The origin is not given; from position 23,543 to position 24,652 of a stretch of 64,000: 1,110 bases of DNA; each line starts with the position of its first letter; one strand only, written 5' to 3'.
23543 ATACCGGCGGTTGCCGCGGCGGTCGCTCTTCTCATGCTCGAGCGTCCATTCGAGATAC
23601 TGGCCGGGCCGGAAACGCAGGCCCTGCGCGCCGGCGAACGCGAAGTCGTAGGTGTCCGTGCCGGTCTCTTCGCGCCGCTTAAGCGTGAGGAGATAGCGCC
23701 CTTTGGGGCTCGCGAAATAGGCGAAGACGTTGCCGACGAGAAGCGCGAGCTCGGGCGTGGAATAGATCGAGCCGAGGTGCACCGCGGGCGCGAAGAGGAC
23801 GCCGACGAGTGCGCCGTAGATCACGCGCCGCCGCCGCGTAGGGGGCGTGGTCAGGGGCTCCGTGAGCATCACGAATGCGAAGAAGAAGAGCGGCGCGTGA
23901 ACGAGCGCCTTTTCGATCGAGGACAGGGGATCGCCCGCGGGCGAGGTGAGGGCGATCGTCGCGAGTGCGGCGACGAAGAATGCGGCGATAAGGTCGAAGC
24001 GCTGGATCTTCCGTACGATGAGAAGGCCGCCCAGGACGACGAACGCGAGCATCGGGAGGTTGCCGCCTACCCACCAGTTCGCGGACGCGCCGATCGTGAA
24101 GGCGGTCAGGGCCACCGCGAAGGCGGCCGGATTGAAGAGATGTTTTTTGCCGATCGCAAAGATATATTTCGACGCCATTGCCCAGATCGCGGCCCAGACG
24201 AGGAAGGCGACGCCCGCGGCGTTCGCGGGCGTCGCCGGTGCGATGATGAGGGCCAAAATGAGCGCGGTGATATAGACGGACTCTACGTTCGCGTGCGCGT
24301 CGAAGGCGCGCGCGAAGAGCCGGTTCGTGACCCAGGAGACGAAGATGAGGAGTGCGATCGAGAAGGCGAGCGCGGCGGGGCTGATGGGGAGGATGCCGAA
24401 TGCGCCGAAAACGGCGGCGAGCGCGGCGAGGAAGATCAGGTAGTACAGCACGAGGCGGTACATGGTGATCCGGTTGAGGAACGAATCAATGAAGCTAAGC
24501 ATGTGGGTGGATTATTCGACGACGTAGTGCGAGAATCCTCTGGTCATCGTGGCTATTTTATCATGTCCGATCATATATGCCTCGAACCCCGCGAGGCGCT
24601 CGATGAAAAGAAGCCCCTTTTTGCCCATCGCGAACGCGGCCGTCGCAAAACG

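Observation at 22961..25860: Three-gene flavinylation module: extracytoplasmic FMN-binding protein, ApbE flavin transferase, and membrane RnfD/NqrB-like::FNR-like oxidoreductase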

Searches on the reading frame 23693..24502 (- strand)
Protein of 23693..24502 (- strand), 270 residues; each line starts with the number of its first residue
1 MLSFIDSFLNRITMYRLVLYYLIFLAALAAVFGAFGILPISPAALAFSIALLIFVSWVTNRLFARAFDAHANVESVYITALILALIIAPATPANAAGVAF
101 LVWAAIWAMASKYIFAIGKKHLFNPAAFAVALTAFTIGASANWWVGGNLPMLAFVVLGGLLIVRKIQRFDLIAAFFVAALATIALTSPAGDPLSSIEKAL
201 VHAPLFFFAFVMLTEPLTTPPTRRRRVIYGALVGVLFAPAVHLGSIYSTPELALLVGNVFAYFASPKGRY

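Call 24: search_solved_structures(query=window:23693-24502:-, max_evalue=1, show_alignments=4)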
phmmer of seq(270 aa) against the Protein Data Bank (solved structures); distinct sequences matched with E-value up to 1: 0.

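Call 31: search_solved_structures(query=A2, max_evalue=1, show_alignments=4)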
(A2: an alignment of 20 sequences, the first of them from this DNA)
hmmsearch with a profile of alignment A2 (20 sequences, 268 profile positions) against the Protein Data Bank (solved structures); distinct sequences matched with E-value up to 1: 1.
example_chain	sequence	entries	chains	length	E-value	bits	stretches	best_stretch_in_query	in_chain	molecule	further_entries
8ahx_D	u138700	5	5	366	0.0051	19.6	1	155-239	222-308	Ion-translocating oxidoreductase complex subunit D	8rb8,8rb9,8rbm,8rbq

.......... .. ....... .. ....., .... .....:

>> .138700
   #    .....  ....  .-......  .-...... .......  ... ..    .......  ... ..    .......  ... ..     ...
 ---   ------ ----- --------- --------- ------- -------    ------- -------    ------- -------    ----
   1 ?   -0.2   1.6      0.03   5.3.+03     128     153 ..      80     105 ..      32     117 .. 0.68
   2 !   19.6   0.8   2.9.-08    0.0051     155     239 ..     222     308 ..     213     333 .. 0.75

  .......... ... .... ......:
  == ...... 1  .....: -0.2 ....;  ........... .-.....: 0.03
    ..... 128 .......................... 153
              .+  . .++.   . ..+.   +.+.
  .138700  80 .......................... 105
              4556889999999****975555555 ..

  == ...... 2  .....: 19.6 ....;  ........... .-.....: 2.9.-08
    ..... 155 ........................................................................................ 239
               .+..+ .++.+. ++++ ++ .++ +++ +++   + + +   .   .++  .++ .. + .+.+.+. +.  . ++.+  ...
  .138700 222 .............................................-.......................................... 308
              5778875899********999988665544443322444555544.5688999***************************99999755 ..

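Call 63: search_protein_representatives(protein=window:23699-24502:-)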
Query: 268 residues. Proteins with E-value up to 0.001 (for the whole library): 1739; up to 1e-10: 853; up to 1e-30: 370. The best 150 are listed.
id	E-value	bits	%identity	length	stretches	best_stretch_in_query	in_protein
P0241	1.0e-84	300.9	59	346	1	2-267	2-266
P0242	4.1e-83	295.7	58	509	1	1-268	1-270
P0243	2.7e-80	286.5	54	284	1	1-267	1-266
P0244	2.4e-74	267.0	55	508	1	3-267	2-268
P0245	3.6e-71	256.6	53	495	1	1-268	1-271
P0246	8.6e-70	252.0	52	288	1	2-267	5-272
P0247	6.3e-69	249.2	55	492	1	14-267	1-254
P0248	1.4e-67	244.8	55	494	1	14-267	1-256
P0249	2.1e-67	244.2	52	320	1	7-268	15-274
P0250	2.1e-67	244.2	51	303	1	1-268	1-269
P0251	2.5e-66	240.7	51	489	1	3-265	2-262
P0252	4.2e-66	240.0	49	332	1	1-267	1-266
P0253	5.6e-66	239.5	50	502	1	1-267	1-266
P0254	7.3e-66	239.2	50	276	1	6-267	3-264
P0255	1.4e-64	234.9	46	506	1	1-268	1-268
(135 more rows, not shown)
